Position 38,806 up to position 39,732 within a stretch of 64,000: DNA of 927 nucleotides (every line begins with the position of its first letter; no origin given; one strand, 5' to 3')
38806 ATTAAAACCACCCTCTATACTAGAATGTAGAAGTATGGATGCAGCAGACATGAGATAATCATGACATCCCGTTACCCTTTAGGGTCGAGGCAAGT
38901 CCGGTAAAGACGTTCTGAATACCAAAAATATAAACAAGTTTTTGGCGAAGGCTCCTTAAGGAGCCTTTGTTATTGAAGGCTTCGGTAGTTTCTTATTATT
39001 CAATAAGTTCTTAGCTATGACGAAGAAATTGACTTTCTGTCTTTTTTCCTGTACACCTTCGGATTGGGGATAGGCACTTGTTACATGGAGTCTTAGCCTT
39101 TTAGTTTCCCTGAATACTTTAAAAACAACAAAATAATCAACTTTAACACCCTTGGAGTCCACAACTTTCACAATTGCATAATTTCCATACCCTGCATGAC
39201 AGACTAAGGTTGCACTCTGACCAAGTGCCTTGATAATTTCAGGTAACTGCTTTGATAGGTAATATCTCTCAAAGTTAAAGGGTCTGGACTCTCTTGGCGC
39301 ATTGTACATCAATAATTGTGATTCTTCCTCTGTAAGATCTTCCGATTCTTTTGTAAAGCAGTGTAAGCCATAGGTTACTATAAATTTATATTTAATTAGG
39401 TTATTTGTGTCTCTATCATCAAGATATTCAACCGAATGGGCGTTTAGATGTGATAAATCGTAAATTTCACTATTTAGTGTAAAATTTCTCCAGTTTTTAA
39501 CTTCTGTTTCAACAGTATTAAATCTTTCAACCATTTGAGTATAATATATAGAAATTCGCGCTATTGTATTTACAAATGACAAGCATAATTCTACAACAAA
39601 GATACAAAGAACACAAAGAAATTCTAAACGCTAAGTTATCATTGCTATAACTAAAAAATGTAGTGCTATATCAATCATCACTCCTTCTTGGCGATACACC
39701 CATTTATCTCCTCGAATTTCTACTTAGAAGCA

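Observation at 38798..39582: Strong-promoter structured sRNA convergent on a putative RNase gene: candidate new RNA-antitoxin module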

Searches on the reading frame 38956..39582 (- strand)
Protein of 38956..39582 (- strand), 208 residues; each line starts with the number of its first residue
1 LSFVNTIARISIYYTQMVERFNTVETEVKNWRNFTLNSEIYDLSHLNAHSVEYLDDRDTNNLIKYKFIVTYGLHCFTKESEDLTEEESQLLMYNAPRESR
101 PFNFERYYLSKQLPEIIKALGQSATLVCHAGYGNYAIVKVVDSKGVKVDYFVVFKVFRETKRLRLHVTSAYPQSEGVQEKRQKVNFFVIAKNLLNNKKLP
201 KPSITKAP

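Call 7: search_protein_families(library=pfam, proteins=[window:38956-39582:-], max_evalue=0.1)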
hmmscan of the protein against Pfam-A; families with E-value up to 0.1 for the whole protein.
window:38956-39582:- (208 aa): 0 families

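Call 15: search_protein_families(library=ncbifam, proteins=[window:38956-39582:-], max_evalue=0.1)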
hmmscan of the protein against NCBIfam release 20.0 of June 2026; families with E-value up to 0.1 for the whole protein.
window:38956-39582:- (208 aa): 1 family
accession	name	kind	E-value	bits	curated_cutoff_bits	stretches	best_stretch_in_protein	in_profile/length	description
NF007263.0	PRK09717.1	equivalog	1.7e-52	178.1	324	1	26-203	3-178/179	stationary phase growth adaptation protein YjaZ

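Call 26: find_homologous_proteins(query=window:38956-39582:-, max_evalue=0.001)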
Query window:38956-39582:- (208 aa): 186 proteins with E <= 0.001 among 392 candidates; the best 120 are listed.
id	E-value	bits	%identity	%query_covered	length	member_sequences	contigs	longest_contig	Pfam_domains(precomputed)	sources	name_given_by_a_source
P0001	3.0e-120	417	91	100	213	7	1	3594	PF27200.1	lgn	-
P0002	6.9e-108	377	89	92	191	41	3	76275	PF27200.1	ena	-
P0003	6.7e-105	367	87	92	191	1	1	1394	PF27200.1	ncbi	-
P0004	6.5e-103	360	89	89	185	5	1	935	PF27200.1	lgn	-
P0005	1.8e-102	359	87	89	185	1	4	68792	PF27200.1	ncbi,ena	-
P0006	6.1e-87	308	76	89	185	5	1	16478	PF27200.1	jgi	jgi:hypothetical protein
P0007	3.1e-85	303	74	84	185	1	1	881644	PF27200.1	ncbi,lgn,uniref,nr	ncbi:hypothetical protein [Pseudanabaena sp. PCC 6802]|uniref:hypothetical protein n=1 Tax=Pseudanab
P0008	6.9e-83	295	74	88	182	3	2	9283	PF27200.1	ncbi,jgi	-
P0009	2.5e-82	293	73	88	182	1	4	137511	PF27200.1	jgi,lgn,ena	jgi:hypothetical protein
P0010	7.2e-82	292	73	88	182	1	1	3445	PF27200.1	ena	-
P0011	9.3e-82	291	71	88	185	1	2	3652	PF27200.1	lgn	-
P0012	1.3e-81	291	74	88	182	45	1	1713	PF27200.1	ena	-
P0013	1.6e-81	291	71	88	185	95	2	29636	PF27200.1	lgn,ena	-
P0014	1.2e-80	288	73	88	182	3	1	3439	PF27200.1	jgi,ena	-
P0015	1.3e-80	288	73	88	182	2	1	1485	PF27200.1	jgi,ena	-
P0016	4.8e-80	286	69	89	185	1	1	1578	PF27200.1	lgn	-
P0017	1.6e-79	284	71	88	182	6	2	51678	PF27200.1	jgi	-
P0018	1.9e-79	284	74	88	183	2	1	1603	PF27200.1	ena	-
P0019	1.9e-79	284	72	88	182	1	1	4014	PF27200.1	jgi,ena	jgi:hypothetical protein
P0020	2.2e-79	284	72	89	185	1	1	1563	PF27200.1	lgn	-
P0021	3.3e-79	283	70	88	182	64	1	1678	PF27200.1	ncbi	-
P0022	3.5e-79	283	70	88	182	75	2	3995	PF27200.1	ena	-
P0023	5.9e-79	282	73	88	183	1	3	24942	PF27200.1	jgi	jgi:hypothetical protein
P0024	7.6e-79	282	72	88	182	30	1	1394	PF27200.1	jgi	jgi:hypothetical protein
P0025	9.9e-79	281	70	88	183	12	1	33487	PF27200.1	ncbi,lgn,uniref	ncbi:MAG: heat-shock protein [Nostoc sp.]|uniref:heat-shock protein n=1 Tax=Nostoc sp. TaxID=1180 Re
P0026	1.6e-78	281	69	89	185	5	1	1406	PF27200.1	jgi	jgi:hypothetical protein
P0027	2.1e-78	280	69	89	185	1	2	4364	PF27200.1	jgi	jgi:hypothetical protein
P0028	4.6e-78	279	68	89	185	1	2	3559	PF27200.1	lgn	-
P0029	5.2e-78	279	68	89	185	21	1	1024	PF27200.1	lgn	-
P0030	7.5e-78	279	69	89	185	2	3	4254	PF27200.1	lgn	-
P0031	9.3e-78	278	68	90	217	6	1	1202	PF27200.1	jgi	jgi:hypothetical protein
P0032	1.0e-77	278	71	88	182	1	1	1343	PF27200.1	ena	-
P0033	1.0e-77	278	69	89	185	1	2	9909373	PF27200.1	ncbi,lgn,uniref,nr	ncbi:heat shock protein C [Calothrix sp. NIES-2100]|uniref:heat-shock protein n=1 Tax=Calothrix sp. 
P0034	1.7e-77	277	69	90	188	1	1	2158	PF27200.1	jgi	jgi:hypothetical protein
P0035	1.7e-77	277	72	88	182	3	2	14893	PF27200.1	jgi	jgi:hypothetical protein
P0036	3.2e-77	277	68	89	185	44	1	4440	PF27200.1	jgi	jgi:hypothetical protein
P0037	5.2e-77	276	68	85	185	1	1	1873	PF27200.1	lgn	-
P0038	7.2e-77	275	71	88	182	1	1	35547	PF27200.1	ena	-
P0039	7.3e-77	275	70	88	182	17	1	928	PF27200.1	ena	-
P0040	8.8e-77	275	69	88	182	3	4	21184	PF27200.1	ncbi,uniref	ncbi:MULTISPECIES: hypothetical protein [unclassified Microcoleus]|uniref:hypothetical protein n=1 T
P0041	9.6e-77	275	68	88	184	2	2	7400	PF27200.1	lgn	-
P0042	1.0e-76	275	70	89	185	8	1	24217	PF27200.1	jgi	jgi:hypothetical protein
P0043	1.4e-76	274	69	88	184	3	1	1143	PF27200.1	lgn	-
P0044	1.7e-76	274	69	88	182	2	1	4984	PF27200.1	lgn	-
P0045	2.5e-76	274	70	89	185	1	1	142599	PF27200.1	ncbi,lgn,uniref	ncbi:heat-shock protein [Anabaena sp. CCY 0017]|uniref:heat-shock protein n=1 Tax=Anabaena sp. CCY 0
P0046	3.0e-76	273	68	89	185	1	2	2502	PF27200.1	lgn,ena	-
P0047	3.1e-76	273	69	88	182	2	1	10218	PF27200.1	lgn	-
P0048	4.0e-76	273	68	89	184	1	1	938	PF27200.1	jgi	jgi:hypothetical protein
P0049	4.6e-76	273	68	89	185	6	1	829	PF27200.1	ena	-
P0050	5.1e-76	273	66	89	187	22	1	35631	PF27200.1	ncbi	ncbi:MAG: heat-shock protein [Dolichospermum sp.]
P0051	7.6e-76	272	66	89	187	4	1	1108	PF27200.1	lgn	-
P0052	9.3e-76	272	70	88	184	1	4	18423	PF27200.1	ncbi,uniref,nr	ncbi:heat-shock protein [Nodularia spumigena]|uniref:heat-shock protein n=1 Tax=Nodularia spumigena 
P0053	1.1e-75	272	68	89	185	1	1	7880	PF27200.1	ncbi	-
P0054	1.4e-75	271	68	88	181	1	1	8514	PF27200.1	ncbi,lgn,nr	ncbi:MAG: heat-shock protein [Alkalinema sp. RU_4_3]|nr:heat-shock protein [Alkalinema sp. RU_4_3]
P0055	1.5e-75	271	68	88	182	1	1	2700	PF27200.1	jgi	jgi:hypothetical protein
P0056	1.7e-75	271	66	89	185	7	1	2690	PF27200.1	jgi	jgi:hypothetical protein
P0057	1.8e-75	271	68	89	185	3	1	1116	PF27200.1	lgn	-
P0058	3.7e-75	270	67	89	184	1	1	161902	PF27200.1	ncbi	ncbi:MAG: heat-shock protein [Waterburya sp.]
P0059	4.2e-75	270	67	89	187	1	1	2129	PF27200.1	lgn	-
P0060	4.8e-75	269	69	88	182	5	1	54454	PF27200.1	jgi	jgi:hypothetical protein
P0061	4.9e-75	269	67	89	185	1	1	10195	PF27200.1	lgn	-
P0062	7.6e-75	269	67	89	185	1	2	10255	PF27200.1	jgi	jgi:hypothetical protein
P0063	1.3e-74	268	69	89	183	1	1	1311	PF27200.1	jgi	jgi:hypothetical protein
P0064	1.5e-74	268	69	88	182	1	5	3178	PF27200.1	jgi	jgi:hypothetical protein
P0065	1.7e-74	268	65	92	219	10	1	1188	PF27200.1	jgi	-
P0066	2.1e-74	267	67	89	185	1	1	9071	PF27200.1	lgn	-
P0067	2.3e-74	267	68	88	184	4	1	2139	PF27200.1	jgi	jgi:hypothetical protein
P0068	2.5e-74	267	65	88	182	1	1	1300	PF27200.1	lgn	-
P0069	2.8e-74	267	69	88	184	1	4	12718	PF27200.1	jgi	jgi:hypothetical protein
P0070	3.0e-74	267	65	85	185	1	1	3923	PF27200.1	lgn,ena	-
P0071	3.3e-74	267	70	82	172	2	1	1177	PF27200.1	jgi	-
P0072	3.9e-74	266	67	89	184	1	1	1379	PF27200.1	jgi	-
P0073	3.9e-74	266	66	88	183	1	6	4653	PF27200.1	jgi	jgi:hypothetical protein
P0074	4.4e-74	266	69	85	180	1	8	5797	PF27200.1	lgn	-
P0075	5.5e-74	266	67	88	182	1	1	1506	PF27200.1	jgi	jgi:hypothetical protein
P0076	6.6e-74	266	67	89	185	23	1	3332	PF27200.1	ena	-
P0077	8.1e-74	265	67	89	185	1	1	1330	PF27200.1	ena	-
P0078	1.2e-73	265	67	88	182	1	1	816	PF27200.1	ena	-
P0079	2.0e-73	264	68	88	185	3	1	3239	PF27200.1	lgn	-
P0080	2.1e-73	264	65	89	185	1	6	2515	PF27200.1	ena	-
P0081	4.8e-73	263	66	89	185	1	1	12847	PF27200.1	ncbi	-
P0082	5.7e-73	263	69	85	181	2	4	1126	PF27200.1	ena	-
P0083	6.8e-73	262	66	89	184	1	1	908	PF27200.1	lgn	-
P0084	9.0e-73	262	65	89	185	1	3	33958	PF27200.1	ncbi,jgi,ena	ncbi:MAG: heat shock protein [Cyanobacteriota bacterium]|jgi:rhodanese-related sulfurtransferase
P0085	2.9e-72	260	67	88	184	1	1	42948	PF27200.1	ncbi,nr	ncbi:MAG: heat-shock protein [Symploca sp. SIO2C1]|nr:heat-shock protein [Symploca sp. SIO2C1]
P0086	4.1e-72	260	66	88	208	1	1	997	PF27200.1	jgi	jgi:hypothetical protein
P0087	4.9e-72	260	66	88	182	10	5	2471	PF27200.1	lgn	-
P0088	5.2e-72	260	66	89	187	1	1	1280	PF27200.1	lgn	-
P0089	5.4e-72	259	66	88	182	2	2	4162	PF27200.1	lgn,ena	-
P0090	7.8e-72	259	66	88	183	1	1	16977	PF27200.1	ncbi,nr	ncbi:MAG: heat-shock protein [Symploca sp. SIO3E6]|nr:heat-shock protein [Caldora sp. SIO3E6]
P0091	7.9e-72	259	65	88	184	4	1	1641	PF27200.1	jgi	jgi:hypothetical protein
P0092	1.0e-71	259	66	88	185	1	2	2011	PF27200.1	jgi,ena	-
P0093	1.0e-71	259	66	88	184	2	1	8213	PF27200.1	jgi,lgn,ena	jgi:hypothetical protein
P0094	1.6e-71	258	65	89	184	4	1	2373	PF27200.1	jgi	jgi:hypothetical protein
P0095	1.9e-71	258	66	88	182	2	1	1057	PF27200.1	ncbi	ncbi:MAG: heat-shock protein [Nostoc sp.]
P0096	2.7e-71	257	65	85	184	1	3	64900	PF27200.1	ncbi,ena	-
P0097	5.2e-71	256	66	89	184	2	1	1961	PF27200.1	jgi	jgi:hypothetical protein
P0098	8.0e-71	256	63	89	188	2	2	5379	PF27200.1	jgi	jgi:hypothetical protein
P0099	1.6e-70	255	64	85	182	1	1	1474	PF27200.1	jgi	jgi:hypothetical protein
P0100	2.4e-70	254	66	89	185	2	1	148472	PF27200.1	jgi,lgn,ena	jgi:hypothetical protein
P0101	1.8e-69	251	63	89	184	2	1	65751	PF27200.1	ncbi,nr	ncbi:heat-shock protein [Nostoc linckia FACHB-104]|nr:heat-shock protein [Nostoc linckia FACHB-104]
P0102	3.1e-69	250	65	88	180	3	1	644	PF27200.1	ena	-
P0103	3.1e-69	250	72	76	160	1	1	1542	PF27200.1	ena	-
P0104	4.0e-69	250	63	89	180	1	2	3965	PF27200.1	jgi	jgi:hypothetical protein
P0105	1.2e-68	249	63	88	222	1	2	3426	PF27200.1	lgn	-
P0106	2.2e-68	248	64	85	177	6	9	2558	PF27200.1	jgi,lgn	-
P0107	2.3e-68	248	64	88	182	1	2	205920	PF27200.1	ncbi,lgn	-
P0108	3.8e-68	247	61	89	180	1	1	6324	PF27200.1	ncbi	-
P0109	5.4e-68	246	62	88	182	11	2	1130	PF27200.1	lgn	-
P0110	5.7e-68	246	63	88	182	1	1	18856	PF27200.1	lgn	-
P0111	8.5e-68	246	63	88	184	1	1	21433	PF27200.1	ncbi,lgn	ncbi:MAG: heat-shock protein [Cyanobacteria bacterium P01_E01_bin.42]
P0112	1.1e-67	245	64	88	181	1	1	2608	PF27200.1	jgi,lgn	-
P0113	1.7e-67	245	63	89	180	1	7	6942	PF27200.1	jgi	jgi:hypothetical protein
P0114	1.7e-67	245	64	88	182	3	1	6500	PF27200.1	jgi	jgi:hypothetical protein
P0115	2.0e-67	245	63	88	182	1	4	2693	PF27200.1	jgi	jgi:hypothetical protein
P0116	2.5e-67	244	63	85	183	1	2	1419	PF27200.1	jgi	jgi:hypothetical protein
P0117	5.1e-67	243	63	88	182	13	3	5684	PF27200.1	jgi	jgi:hypothetical protein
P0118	5.4e-67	243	64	88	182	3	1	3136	PF27200.1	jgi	jgi:hypothetical protein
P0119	2.1e-66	241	60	90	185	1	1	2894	PF27200.1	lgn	-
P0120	2.1e-66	241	63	85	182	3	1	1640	PF27200.1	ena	-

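Call 27: search_solved_structures(query=window:38956-39582:-, max_evalue=10)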
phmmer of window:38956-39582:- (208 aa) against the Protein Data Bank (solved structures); distinct sequences matched with E-value up to 10: 4.
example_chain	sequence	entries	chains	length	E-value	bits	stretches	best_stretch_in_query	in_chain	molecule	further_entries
4v1o_U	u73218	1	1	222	0.0068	19.3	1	26-105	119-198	MEDIATOR OF RNA POLYMERASE II TRANSCRIPTION SUBUNIT 8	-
3j1o_J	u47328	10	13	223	0.0069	19.3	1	26-105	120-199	Mediator of RNA polymerase II transcription subunit 8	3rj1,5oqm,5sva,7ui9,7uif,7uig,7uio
4gwp_C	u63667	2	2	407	0.0089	18.9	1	26-105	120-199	Mediator of RNA polymerase II transcription subunit 8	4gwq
5ewq_A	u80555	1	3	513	0.31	13.8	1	50-173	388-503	Amidase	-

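Call 32: find_related_loci(query=A1, collection=genome_contigs, flank=3000)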
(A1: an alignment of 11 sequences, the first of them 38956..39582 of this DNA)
Query A1 (208 aa) in genome_contigs; peptide patterns used: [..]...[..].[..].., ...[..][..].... (x = any residue, [..] = any of these).
86 stretches matched a pattern; 67 encode a relative of the query (tblastn E <= 1e-3); 67 distinct loci.
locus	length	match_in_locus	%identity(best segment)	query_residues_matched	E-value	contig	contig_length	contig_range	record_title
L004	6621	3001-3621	84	1-208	5e-117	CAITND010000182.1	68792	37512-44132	MAG: uncultured Oscillatoriales cyanobacterium isolate KTt_bin-1839 genome assembly, contig: bin-1839:182/277, whole gen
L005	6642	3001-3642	72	1-208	2e-99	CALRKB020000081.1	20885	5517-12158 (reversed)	MAG: Rhizobium sp. Q54 isolate JJ-K1HD4-379-6-m2-bin48 genome assembly, contig: JJ-SEL21B6-268-C219, whole genome shotgu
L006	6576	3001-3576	72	16-208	2e-89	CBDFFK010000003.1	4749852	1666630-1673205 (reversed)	MAG: Chamaesiphon sp. isolate 33e573d0-c533-4063-b374-80d78a75e3c2 genome assembly, contig: contig_3, whole genome shotg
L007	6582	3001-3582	69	14-208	5e-88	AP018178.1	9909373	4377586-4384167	Calothrix sp. NIES-2100 DNA, nearly complete genome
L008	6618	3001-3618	65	1-208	5e-87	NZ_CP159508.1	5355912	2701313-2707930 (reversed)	Pseudanabaena minima str. Chao 2107 chromosome, complete genome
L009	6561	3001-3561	70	14-202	2e-87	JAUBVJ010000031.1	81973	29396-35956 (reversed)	Microcoleus sp. AR_TQ3_B6 NODE_94_length_81973_cov_19.408945, whole genome shotgun sequence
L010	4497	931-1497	70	10-202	5e-87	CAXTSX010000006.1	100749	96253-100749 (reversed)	MAG TPA_asm: uncultured bacterium isolate public_SRR11456922_metawrap_bin.4 genome assembly, contig: public_SRR11456922_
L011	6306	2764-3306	71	20-202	1e-86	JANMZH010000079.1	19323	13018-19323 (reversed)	MAG: Microcoleus sp. OTE_8_concoct_300 OTE_8_k141_917921, whole genome shotgun sequence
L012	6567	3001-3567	72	17-208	1e-86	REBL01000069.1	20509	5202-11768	MAG: Nodularia sp. (in: Bacteria) isolate LCM1.Bin15 NODE_2679_length_20509_cov_40.3547, whole genome shotgun sequence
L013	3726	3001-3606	67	6-208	2e-86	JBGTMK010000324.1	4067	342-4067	MAG: Nostoc sp. isolate JTS-RE360 k141_2754508, whole genome shotgun sequence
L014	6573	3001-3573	68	17-208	4e-86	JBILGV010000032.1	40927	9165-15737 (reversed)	MAG: Pseudanabaena sp. isolate ME2016-10-07_3300042340_group7_bin28 Rohwer_bin1387_scaffold_73_c1, whole genome shotgun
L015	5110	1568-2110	70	20-202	4e-85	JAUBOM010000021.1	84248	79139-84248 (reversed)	Microcoleus sp. herbarium2 NODE_21_length_84248_cov_53.296580, whole genome shotgun sequence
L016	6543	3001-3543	70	20-202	3e-85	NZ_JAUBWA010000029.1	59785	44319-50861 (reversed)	Microcoleus sp. A003_D6 NODE_94_length_59785_cov_36.238075, whole genome shotgun sequence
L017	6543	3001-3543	70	20-202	4e-85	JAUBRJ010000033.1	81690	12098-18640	Microcoleus sp. N3A4 NODE_109_length_81690_cov_41.625182, whole genome shotgun sequence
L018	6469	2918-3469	69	17-202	9e-85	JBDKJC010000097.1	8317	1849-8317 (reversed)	MAG: Cyanobacteriota bacterium isolate guil_2019_sw_WHONDRS-S19S_0049_A_bin.22 scaffold_0001289, whole genome shotgun se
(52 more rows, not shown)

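Call 37: predict_structure(alignment_id=A2)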
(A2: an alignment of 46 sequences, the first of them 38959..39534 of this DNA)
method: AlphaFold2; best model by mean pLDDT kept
length: 192 residues; sequences in the alignment: 46
mean_pLDDT: 82.2   pTM: 0.78
mean pLDDT of the five models: 82.2, 81.6, 80.9, 78.0, 67.9
residues with pLDDT >= 90: 66; 70-90: 96; 50-70: 25; < 50: 5
segments of 3 or more residues with pLDDT < 50: 189-192
pLDDT, mean of each block of 10 residues (from residue 1): 62 87 93 91 88 92 82 88 90 91 83 69 79 87 87 79 67 90 67 41
secondary structure, 60 per line:
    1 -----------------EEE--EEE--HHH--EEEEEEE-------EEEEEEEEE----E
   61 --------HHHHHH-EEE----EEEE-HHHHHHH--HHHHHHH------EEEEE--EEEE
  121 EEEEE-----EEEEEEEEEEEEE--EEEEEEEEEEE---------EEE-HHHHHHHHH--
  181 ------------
elements in order: E18-20 E23-25 E33-39 E47-55 H69-74 E76-78 E83-86 H88-94 H97-103 E110-114 E117-125 E131-143 E146-156 E166-168 H170-178

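Call 39: search_protein_representatives(alignment_id=A2)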
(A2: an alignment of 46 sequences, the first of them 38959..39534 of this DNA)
Query: 46 sequences, 184 profile positions. Proteins with E-value up to 0.001 (for the whole library): 787; up to 1e-10: 294; up to 1e-30: 26. The best 150 are listed.
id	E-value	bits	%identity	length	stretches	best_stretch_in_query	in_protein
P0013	1.0e-98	344.9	-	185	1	1-183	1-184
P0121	1.0e-58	214.5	-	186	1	2-184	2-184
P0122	3.5e-56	206.2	-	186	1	12-184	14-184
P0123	1.4e-55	204.2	-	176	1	1-184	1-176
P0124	3.4e-55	203.0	-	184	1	8-184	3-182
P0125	2.8e-52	193.5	-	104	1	3-106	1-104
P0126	6.4e-52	192.3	-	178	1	1-179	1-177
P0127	3.9e-50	186.5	-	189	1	3-184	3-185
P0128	4.1e-50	186.4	-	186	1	3-184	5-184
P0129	5.7e-50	185.9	-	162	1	26-184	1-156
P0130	1.3e-49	184.8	-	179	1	5-183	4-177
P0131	2.1e-49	184.1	-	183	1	12-184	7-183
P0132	9.0e-49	182.0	-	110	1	75-184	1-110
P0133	1.6e-48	181.3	-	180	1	3-181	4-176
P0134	2.8e-48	180.4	-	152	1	29-184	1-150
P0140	1.1e-35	139.4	-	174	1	8-179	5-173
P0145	5.3e-31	124.1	-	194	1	8-180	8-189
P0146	3.3e-30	121.5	-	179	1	12-179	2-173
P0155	6.4e-28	114.1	-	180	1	12-182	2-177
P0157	1.0e-27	113.4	-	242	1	11-184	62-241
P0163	4.6e-27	111.3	-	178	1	13-180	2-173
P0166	2.6e-26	108.9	-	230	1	12-183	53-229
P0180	1.2e-24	103.4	-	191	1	8-159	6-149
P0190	1.4e-23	99.9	-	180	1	12-179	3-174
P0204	2.1e-22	96.1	-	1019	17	34-77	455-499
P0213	6.3e-21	91.3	-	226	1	11-182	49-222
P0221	2.6e-20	89.3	-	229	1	12-179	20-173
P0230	1.6e-19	86.7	-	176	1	16-179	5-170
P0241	9.9e-19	84.1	-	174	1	14-180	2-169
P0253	6.9e-18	81.4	-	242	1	10-160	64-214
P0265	1.4e-16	77.1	-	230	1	12-180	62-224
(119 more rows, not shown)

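Call 40: fold_search(model_id=the predicted structure, library=pdb)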
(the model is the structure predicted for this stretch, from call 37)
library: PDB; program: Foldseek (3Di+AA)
matches with E <= 10: 588; with E <= 0.001: 0
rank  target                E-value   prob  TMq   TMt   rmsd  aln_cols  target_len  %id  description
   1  6eua_B                8.7e-02  0.14  0.15  0.15  14.5       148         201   13  The fibrinogen-like domain of human Angptl3 (released 2018-05-09)
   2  8sok_B                1.7e-01  0.08  0.15  0.09  19.1       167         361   12  Cryo-EM structure of human CST bound to POT1(ESDL)/TPP1 in the presence of telomeric ssDNA (released 2023-06-07)
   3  6eua_A                2.3e-01  0.14  0.17  0.17  14.8       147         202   12  The fibrinogen-like domain of human Angptl3 (released 2018-05-09)
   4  6w4o_F                2.3e-01  0.08  0.13  0.18  12.3       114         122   10  CaMKII alpha-30 Cryo-EM reconstruction (released 2020-07-15)
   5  5ig3_F                2.3e-01  0.08  0.13  0.18  12.3       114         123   10  Crystal structure of the human CaMKII-alpha hub (released 2016-03-23)
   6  6cp9_G                2.5e-01  0.60  0.23  0.37   5.0        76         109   14  Contact-dependent growth inhibition toxin - immunity protein complex from Klebsiella pneumoniae 342 (released 2019-03-13)
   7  7rec_G                2.5e-01  0.15  0.17  0.24   9.9       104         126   10  Structure of Thr354Asn, Glu355Gln, Thr412Asn, Ile414Met, Ile464His, and Phe467Met mutant human CaMKII alpha hub bound  (released 2021-07-21)
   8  8t15_A                2.7e-01  0.15  0.18  0.23  10.5       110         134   11  Cryo-EM structure of dodecameric hub domain of CaMKII alpha (released 2024-06-12)
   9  3f14                  2.7e-01  0.12  0.15  0.23   9.5        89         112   12  Crystal structure of NTF2-like protein of unknown function (YP_680363.1) from CYTOPHAGA HUTCHINSONII ATCC 33406 at 1.45  (released 2008-11-18)
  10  8t17_A                2.7e-01  0.08  0.14  0.18  11.0       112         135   12  Cryo-EM structure of tetradecameric hub domain of CaMKII beta (released 2024-06-12)
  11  7rec_E                3.0e-01  0.14  0.18  0.24   9.4       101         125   12  Structure of Thr354Asn, Glu355Gln, Thr412Asn, Ile414Met, Ile464His, and Phe467Met mutant human CaMKII alpha hub bound  (released 2021-07-21)
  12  6of8_F                3.0e-01  0.08  0.15  0.19  10.0       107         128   11  Structure of Thr354Asn, Glu355Gln, Thr412Asn, Ile414Met, Ile464His, and Phe467Met mutant human CamKII-alpha hub domain (released 2019-04-17)
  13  7rec_B                3.6e-01  0.14  0.18  0.23   9.7       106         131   11  Structure of Thr354Asn, Glu355Gln, Thr412Asn, Ile414Met, Ile464His, and Phe467Met mutant human CaMKII alpha hub bound  (released 2021-07-21)
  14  7rec_C                3.8e-01  0.25  0.17  0.23   6.8        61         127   10  Structure of Thr354Asn, Glu355Gln, Thr412Asn, Ile414Met, Ile464His, and Phe467Met mutant human CaMKII alpha hub bound  (released 2021-07-21)
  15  3udg_A                3.8e-01  0.03  0.14  0.13  19.5       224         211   11  Structure of Deinococcus radiodurans SSB bound to ssDNA (released 2012-05-16)
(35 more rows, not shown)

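Call 42: search_protein_families(library=padloc, proteins=[window:38959-39534:-], max_evalue=0.1)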
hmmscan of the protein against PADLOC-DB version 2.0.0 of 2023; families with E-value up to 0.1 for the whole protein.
window:38959-39534:- (192 aa): 0 families

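Call 43: search_protein_families(library=phrogs, proteins=[window:38959-39534:-], max_evalue=0.1)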
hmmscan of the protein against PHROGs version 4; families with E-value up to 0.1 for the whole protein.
window:38959-39534:- (192 aa): 2 families
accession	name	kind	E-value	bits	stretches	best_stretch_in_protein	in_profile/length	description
phrog_36165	-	unknown function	0.01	17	1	78-149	18-85/114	-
phrog_34885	-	unknown function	0.062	14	0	9-62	55-109/158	-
